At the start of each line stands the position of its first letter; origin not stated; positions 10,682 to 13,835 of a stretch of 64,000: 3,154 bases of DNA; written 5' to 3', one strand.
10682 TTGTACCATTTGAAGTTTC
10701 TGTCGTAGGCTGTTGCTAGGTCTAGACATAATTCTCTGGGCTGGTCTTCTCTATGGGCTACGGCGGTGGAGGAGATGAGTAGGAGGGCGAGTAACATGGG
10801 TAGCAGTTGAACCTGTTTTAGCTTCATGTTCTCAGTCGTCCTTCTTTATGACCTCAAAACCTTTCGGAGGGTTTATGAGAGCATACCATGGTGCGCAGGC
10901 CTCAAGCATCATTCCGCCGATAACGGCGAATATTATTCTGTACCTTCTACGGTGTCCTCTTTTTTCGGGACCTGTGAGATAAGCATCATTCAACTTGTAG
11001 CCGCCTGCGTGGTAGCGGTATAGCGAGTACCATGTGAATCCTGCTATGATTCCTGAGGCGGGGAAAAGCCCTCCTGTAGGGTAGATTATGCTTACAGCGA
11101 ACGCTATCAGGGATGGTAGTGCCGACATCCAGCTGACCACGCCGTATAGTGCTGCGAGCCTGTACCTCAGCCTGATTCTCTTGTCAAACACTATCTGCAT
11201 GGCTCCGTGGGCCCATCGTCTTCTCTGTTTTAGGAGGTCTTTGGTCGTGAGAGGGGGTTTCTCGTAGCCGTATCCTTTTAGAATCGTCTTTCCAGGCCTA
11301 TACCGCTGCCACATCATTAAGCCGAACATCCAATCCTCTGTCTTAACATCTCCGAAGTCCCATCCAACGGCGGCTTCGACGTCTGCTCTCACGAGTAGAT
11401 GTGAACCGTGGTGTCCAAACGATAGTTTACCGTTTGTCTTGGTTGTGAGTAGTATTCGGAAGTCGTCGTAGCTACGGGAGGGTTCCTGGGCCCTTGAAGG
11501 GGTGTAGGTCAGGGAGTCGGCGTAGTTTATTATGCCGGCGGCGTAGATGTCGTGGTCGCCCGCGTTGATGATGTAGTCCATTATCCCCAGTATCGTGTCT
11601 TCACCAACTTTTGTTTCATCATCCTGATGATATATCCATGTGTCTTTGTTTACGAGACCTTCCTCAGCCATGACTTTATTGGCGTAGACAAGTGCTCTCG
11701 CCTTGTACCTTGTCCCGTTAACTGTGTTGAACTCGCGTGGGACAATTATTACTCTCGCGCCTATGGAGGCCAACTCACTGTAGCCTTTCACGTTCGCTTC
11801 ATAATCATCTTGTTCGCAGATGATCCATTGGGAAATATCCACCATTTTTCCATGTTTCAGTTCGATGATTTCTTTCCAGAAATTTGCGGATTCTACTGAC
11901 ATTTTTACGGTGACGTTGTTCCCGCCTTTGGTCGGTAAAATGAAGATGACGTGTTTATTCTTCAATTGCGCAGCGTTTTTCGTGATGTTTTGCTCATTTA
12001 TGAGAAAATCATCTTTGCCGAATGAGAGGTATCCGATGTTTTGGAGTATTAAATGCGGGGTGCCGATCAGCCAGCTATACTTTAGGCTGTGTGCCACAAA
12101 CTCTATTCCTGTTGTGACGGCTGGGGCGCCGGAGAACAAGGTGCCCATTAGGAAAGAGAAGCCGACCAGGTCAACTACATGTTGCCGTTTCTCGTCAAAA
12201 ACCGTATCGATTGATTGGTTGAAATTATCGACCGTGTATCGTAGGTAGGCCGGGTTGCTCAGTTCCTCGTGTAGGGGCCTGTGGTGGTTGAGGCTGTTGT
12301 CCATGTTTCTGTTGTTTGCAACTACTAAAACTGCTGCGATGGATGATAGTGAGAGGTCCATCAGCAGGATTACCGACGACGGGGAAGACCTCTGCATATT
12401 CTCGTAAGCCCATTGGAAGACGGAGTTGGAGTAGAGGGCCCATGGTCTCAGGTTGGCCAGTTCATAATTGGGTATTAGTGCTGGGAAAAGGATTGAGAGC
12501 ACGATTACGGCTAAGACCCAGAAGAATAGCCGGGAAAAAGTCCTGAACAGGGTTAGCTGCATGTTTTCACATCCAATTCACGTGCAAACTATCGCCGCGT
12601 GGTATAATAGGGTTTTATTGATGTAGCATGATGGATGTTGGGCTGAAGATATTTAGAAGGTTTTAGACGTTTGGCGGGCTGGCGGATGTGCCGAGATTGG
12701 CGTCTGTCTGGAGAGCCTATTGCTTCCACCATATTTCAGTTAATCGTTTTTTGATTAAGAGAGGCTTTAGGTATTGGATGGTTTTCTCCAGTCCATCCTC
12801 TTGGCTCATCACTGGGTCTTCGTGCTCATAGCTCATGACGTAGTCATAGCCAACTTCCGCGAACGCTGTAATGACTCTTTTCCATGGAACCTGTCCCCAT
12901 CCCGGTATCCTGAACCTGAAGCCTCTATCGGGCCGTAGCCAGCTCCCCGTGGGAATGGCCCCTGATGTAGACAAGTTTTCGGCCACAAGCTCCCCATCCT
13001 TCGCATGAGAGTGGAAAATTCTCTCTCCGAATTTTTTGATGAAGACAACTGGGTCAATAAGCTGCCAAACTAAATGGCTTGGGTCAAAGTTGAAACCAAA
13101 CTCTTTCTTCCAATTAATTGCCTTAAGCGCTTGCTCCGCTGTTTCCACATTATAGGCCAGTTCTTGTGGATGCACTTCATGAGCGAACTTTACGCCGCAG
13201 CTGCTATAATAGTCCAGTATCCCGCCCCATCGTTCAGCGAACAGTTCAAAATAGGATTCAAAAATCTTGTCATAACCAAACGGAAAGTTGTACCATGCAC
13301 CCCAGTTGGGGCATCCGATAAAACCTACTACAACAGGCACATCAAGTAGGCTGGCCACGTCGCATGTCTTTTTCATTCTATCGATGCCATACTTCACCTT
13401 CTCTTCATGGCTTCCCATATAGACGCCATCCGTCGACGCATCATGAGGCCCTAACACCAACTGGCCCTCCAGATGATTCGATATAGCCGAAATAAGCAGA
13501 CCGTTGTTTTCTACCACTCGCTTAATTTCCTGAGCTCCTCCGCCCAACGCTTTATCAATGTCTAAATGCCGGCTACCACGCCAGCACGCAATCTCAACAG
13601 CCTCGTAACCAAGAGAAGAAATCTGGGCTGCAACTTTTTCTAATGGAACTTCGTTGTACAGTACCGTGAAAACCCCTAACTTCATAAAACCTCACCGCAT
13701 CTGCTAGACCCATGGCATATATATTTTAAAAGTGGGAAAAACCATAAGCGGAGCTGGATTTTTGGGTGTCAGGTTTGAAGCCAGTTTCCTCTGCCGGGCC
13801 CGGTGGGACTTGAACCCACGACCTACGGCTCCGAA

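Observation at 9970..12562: Cellulose-synthase-like processive GT2 co-transcribed with a secreted, C-terminally anchored partner (BcsA/BcsB-like pair)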

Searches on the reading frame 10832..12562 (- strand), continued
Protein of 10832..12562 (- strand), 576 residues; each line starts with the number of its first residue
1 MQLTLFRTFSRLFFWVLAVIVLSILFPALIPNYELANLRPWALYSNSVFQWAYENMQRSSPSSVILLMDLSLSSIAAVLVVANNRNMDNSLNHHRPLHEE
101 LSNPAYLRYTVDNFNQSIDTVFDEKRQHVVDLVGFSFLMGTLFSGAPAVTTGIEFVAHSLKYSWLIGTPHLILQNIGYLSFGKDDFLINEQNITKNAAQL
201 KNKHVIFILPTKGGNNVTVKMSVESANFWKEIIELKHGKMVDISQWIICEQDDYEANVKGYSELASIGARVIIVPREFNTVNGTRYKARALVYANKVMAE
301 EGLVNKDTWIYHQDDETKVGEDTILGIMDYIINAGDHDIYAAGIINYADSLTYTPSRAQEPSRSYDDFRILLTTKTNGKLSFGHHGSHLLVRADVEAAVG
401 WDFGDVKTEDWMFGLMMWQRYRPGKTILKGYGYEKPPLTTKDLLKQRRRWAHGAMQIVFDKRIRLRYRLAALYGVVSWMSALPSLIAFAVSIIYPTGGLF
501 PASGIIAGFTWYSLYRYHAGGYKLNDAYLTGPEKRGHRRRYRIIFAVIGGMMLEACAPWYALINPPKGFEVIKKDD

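Call 24: predict_structure(alignment_id=A1)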
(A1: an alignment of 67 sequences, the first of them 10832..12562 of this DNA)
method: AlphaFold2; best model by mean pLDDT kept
length: 576 residues; sequences in the alignment: 67
mean_pLDDT: 88.2   pTM: 0.82
mean pLDDT of the five models: 88.2, 87.8, 87.0, 86.2, 86.2
residues with pLDDT >= 90: 426; 70-90: 63; 50-70: 62; < 50: 25
segments of 3 or more residues with pLDDT < 50: 31-35, 85-101
pLDDT, mean of each block of 10 residues (from residue 1): 67 69 54 52 67 64 58 61 47 40 86 98 96 95 88 93 93 96 98 98 98 94 98 98 98 97 97 98 96 98 98 98 99 96 96 94 96 89 89 98 96 96 95 96 95 96 95 95 93 90 92 94 93 78 93 96 92 88
secondary structure, 60 per line:
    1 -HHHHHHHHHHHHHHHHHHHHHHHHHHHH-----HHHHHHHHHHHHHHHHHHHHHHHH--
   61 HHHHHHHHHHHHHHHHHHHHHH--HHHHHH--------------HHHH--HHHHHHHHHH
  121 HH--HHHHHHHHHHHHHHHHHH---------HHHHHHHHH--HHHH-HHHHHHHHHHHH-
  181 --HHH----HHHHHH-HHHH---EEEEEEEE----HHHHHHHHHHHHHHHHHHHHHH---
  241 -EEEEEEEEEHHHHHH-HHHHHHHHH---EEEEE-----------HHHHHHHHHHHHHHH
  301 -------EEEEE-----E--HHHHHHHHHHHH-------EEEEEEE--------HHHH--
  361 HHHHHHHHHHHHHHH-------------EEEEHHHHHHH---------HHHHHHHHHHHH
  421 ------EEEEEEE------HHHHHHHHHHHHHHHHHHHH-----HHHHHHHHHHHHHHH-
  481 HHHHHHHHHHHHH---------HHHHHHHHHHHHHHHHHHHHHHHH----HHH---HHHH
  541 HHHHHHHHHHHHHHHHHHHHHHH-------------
elements in order: H2-29 H35-58 H61-82 H85-90 H105-108 H111-122 H125-142 H152-160 H163-166 H168-179 H190-195 H197-200 E204-211 H216-237 E242-250 H251-256 H258-266 E270-274 H286-300 E308-312 H321-332 E340-346 H355-358 H361-375 E389-392 H393-399 H409-420 E427-433 H440-459 H465-479 H481-493 H503-526 H537-563

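Call 27: fold_search(model_id=the predicted structure, library=pdb)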
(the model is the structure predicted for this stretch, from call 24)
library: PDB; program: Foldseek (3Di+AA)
matches with E <= 10: 917; with E <= 0.001: 35
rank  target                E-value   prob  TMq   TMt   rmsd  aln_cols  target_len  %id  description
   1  9b8v_E                9.2e-11  1.00  0.45  0.33  18.6       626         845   14  AlphaFold2 informed cryo-EM model of the E. coli cellulose synthase BcsAG3B6 complex (released 2025-02-19)
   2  5ej1_A                5.3e-09  1.00  0.46  0.38  10.4       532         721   13  Pre-translocation state of bacterial cellulose synthase (released 2016-03-30)
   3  9fmv_A                5.8e-09  1.00  0.43  0.34  17.9       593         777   13  Cryo-EM structure of the c-di-GMP-free synthase:pEtN transferase complex (BcsA-Bct-G3) from the E. coli cellulose secr (released 2024-10-16)
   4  4p00_A                8.0e-09  1.00  0.45  0.37  14.5       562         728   13  Bacterial Cellulose Synthase in complex with cyclic-di-GMP and UDP (released 2014-04-09)
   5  9fnn_A                9.2e-09  1.00  0.47  0.36  17.9       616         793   13  Cryo-EM structure of the c-di-GMP-saturated 'crown'less Bcs macrocomplex for cellulose secretion in E. coli (released 2024-10-16)
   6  9fmz_A                1.4e-08  1.00  0.44  0.33  18.9       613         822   12  Cryo-EM structure of the c-di-GMP-bound synthase:pEtN transferase complex (BcsA-Bct-G3) from the E. coli cellulose sec (released 2024-10-16)
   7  4hg6_A                5.6e-08  1.00  0.46  0.37  13.8       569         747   14  Structure of a cellulose synthase - cellulose translocation intermediate (released 2012-12-19)
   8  8vht_A                7.8e-07  1.00  0.44  0.38  10.6       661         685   12  Cryo EM structure of a soybean CesA3 homotrimer (released 2025-01-15)
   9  6yv7_A                8.5e-07  1.00  0.38  0.58   9.5       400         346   12  Mannosyltransferase PcManGT from Pyrobaculum calidifontis (released 2020-07-22)
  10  9yq4_A                1.2e-06  1.00  0.41  0.47   9.8       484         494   10  Chlorella virus hyaluronan synthase bound to a proofreading UDP-GlcA (released 2025-12-10)
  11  7sp7_A                1.2e-06  1.00  0.39  0.44  12.7       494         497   10  Chlorella virus hyaluronan synthase inhibited by UDP (released 2022-04-06)
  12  6yv7_B                1.3e-06  1.00  0.39  0.60   9.2       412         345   11  Mannosyltransferase PcManGT from Pyrobaculum calidifontis (released 2020-07-22)
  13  8sne_A                1.9e-06  1.00  0.42  0.48  12.6       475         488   11  Chlorella virus Hyaluronan Synthase bound to GlcA extended GlcNAc primer and UDP (released 2024-05-01)
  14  7sp6_A                2.1e-06  1.00  0.36  0.42  11.9       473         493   11  Chlorella virus hyaluronan synthase (released 2022-04-06)
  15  9yq2_A                2.7e-06  1.00  0.40  0.46  12.9       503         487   12  Chlorella virus hyaluronan synthase bound to DDM (released 2025-12-10)
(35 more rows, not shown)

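Call 28: search_solved_structures(query=A3, max_evalue=1, show_alignments=4)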
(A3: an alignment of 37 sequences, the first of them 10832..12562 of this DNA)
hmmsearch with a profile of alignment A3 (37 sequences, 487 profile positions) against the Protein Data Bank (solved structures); distinct sequences matched with E-value up to 1: 12.
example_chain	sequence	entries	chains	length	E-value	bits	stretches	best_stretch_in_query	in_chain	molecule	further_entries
8vht_A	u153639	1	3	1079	0.00087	21.1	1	305-375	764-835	Cellulose synthase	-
5ej1_A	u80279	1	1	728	0.0031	19.3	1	297-419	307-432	Putative cellulose synthase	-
4hg6_A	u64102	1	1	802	0.0035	19.1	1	297-418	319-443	Cellulose Synthase Subunit A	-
4p00_A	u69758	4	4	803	0.0036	19.1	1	297-418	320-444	Cellulose Synthase A subunit | Cellulose Synthase subunit A | Putative cellulose synthase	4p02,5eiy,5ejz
8vi0_A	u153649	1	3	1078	0.011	17.5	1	308-420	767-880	Cellulose synthase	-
6wlb_A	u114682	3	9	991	0.023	16.4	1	308-374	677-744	Cellulose synthase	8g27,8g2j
8vhz_A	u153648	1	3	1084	0.087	14.5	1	308-374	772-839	Cellulose synthase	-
7ck3_A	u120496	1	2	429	0.3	12.7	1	304-364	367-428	Cellulose synthase A catalytic subunit 3 [UDP-forming],Cellulose synthase A catalytic subu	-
7d5k_A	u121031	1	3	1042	0.34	12.5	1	309-374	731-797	Cellulose synthase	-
7lby_A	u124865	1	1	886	0.54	11.9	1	347-440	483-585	Cellulose synthase catalytic subunit [UDP-forming]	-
9b8v_E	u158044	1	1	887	0.54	11.9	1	347-440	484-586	Cellulose synthase catalytic subunit [UDP-forming]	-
9fmv_A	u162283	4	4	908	0.56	11.8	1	347-440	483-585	Cellulose synthase catalytic subunit [UDP-forming]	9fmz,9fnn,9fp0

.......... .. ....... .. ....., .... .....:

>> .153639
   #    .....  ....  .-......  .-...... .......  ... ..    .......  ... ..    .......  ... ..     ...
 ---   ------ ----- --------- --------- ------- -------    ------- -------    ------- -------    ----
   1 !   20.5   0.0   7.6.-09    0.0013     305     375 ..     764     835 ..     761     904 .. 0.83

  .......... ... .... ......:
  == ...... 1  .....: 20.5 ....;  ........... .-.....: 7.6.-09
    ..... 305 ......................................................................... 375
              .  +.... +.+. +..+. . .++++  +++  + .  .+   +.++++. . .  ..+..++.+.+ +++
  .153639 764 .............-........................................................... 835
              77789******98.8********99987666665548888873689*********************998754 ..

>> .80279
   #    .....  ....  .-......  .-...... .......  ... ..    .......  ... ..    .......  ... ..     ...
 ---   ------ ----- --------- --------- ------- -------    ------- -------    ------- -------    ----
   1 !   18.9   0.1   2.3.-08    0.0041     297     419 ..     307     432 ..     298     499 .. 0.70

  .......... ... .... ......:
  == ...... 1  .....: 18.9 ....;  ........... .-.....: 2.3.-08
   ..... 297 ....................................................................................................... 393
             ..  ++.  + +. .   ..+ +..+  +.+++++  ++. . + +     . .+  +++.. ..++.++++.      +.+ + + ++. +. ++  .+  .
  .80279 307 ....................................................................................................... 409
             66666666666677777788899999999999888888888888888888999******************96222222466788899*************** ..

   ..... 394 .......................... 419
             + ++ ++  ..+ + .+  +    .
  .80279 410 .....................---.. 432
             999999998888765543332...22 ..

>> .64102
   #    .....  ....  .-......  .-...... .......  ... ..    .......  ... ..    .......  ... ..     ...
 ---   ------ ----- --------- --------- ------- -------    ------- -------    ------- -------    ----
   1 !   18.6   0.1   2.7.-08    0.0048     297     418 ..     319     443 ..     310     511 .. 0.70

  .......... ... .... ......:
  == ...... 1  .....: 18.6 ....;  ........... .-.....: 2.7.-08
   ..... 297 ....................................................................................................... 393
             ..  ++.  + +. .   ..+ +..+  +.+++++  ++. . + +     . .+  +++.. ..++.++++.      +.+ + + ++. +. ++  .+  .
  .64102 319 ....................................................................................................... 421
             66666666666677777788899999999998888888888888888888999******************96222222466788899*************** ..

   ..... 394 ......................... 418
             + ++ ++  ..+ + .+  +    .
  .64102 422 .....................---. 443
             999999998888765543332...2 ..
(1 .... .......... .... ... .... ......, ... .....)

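Call 45: search_protein_families(library=pfam, proteins=[L024:5021-6001:+, L012:4662-5897:+, L012:7427-7870:-, L012:3185-4657:+, L014:7890-8594:-, L019:7593-10388:-, L001:1410-1901:-, L001:4816-5622:-, L055:7425-8330:-, L055:8326-9276:-], max_evalue=0.01)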
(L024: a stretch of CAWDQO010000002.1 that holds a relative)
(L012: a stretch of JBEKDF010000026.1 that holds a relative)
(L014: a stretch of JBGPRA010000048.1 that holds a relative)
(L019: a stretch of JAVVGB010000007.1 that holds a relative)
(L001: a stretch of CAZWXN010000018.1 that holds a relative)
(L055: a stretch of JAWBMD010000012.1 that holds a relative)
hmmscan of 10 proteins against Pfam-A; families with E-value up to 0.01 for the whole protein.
L024:5021-6001:+ (327 aa): 0 families

L012:4662-5897:+ (412 aa): 0 families

L012:7427-7870:- (147 aa): 2 families
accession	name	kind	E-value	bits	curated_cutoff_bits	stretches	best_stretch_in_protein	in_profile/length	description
PF04238.17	DUF420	-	5.2e-07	30.5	30.5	1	12-138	3-128/130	Protein of unknown function (DUF420)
PF10067.14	DUF2306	-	0.0077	16.8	31.6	0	15-65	67-118/147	Predicted membrane protein (DUF2306)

L012:3185-4657:+ (491 aa): 3 families
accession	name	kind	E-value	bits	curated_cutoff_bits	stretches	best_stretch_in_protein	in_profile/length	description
PF02310.24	B12-binding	-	7.2e-18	65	32.1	1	26-134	8-120/121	B12 binding domain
PF04055.27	Radical_SAM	-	5.3e-16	59.7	29.5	1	196-362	1-163/166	Radical SAM superfamily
PF19864.5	Radical_SAM_N2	-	0.0035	17.3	29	1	95-140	84-127/151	Radical SAM proteins, N-terminal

L014:7890-8594:- (234 aa): 2 families
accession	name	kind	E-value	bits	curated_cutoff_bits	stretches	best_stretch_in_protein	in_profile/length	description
PF00535.33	Glycos_transf_2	-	3.9e-23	82.7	23.3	1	7-169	2-164/168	Glycosyl transferase family 2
PF13641.12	Glyco_tranf_2_3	-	0.00012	22.6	27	1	3-106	2-106/230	Glycosyltransferase like family 2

L019:7593-10388:- (931 aa): 6 families
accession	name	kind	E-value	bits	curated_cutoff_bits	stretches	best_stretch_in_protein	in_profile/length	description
PF00270.35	DEAD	-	2.7e-36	125.2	26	1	24-193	1-163/167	DEAD/DEAH box helicase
PF00271.37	Helicase_C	-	1.4e-21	77.2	23.5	1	234-332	5-106/110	Helicase conserved C-terminal domain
PF19306.5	WH_Lhr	-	2.4e-10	40.5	27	1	364-506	5-155/168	Large helicase-related protein, winged helix domain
PF04851.21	ResIII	-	2.8e-10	40.8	22.5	1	23-191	4-162/164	Type III restriction enzyme, res subunit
PF08494.16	DEAD_assoc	-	0.0003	21.1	23.5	0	601-767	5-191/191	DEAD/H associated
PF22590.2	Cas3-like_C_2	-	0.00084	20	27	1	263-333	27-103/106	CRISPR-associated nuclease/helicase Cas3, C-terminal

L001:1410-1901:- (163 aa): 1 family
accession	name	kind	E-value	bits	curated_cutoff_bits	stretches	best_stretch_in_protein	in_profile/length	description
PF01750.23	HycI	-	1.1e-15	58.1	23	1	63-157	28-128/130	Hydrogenase maturation protease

L001:4816-5622:- (268 aa): 1 family
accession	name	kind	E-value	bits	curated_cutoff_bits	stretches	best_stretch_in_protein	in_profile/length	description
PF01261.30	AP_endonuc_2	-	3e-23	83.3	31.1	1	52-244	30-232/249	Xylose isomerase-like TIM barrel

L055:7425-8330:- (301 aa): 0 families

L055:8326-9276:- (316 aa): 1 family
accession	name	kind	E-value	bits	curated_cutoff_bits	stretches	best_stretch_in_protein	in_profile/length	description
PF13385.13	Laminin_G_3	-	1.7e-12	48.2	27.6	1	122-265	2-142/151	Concanavalin A-like lectin/glucanases superfamily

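Call 63: search_protein_families(library=pfam, proteins=[L012:4662-5897:+, L013:4681-5916:+, L011:5000-5959:+], max_evalue=10)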
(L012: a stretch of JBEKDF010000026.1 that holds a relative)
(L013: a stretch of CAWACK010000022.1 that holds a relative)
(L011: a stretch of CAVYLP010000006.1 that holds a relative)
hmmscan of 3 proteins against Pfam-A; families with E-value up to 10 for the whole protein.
L012:4662-5897:+ (412 aa): 1 family
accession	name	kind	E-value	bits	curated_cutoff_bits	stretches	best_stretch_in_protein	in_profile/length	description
PF14562.12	Endonuc_BglI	-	0.21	11.3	25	1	17-91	177-254/286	Restriction endonuclease BglI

L013:4681-5916:+ (412 aa): 0 families

L011:5000-5959:+ (320 aa): 2 families
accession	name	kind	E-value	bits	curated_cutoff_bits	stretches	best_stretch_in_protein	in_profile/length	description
PF13231.12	PMT_2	-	0.0033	18.1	26.1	1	27-169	4-155/160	Dolichyl-phosphate-mannose-protein mannosyltransferase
PF12058.13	PipX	-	0.077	13.6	25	0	239-262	12-35/86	PII-interacting protein X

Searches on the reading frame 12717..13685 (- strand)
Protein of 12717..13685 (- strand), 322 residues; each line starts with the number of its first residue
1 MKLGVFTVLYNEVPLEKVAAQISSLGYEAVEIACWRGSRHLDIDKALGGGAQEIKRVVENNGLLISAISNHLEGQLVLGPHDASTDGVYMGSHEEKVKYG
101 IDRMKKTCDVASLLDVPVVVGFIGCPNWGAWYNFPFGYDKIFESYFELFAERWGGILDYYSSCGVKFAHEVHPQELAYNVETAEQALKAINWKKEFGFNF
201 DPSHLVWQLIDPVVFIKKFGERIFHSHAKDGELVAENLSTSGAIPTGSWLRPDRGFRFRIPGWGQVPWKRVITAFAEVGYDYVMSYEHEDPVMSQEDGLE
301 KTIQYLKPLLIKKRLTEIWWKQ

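Call 40: search_protein_families(library=pfam, proteins=[window:12717-13685:-], max_evalue=0.001)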
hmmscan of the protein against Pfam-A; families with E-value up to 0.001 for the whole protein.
window:12717-13685:- (322 aa): 1 family
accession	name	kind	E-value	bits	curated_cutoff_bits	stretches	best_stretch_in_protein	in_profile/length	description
PF01261.30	AP_endonuc_2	-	1.4e-31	110.5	31.1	1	20-308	2-248/249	Xylose isomerase-like TIM barrel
